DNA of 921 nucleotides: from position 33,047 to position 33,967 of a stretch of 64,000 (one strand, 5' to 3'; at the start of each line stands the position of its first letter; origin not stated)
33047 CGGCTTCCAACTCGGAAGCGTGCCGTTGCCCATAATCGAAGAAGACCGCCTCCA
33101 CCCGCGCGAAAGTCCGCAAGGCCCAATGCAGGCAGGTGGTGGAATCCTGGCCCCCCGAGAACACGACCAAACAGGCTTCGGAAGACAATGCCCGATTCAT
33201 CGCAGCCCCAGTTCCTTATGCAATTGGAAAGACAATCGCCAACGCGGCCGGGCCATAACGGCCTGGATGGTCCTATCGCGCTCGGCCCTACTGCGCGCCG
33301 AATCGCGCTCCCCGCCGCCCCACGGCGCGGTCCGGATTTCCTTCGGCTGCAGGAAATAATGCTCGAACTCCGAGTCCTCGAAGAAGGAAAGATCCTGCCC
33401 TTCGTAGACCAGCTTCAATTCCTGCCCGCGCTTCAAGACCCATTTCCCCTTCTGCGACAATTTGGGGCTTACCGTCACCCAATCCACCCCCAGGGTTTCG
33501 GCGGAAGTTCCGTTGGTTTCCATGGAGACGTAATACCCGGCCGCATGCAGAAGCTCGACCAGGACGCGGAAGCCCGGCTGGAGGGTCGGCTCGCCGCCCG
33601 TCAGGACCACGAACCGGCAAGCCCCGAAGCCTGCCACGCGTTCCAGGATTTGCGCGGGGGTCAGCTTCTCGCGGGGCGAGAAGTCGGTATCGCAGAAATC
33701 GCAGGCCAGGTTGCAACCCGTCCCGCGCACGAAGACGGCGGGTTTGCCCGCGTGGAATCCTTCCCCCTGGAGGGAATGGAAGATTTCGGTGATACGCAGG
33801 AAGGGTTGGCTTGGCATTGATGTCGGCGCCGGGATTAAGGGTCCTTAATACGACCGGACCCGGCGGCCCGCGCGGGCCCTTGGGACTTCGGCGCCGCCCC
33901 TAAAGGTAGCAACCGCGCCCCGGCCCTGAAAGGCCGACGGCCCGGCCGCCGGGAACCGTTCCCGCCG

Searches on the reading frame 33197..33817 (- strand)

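Call 16: search_protein_families(library=pfam, max_evalue=0.000001, proteins=[window:33197-33817:-])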
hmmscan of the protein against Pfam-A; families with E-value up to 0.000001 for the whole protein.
window:33197-33817:- (206 aa): 1 family
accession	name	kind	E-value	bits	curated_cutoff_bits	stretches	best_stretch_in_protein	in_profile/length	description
PF04055.27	Radical_SAM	-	2.8e-14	54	29.5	1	32-106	4-89/166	Radical SAM superfamily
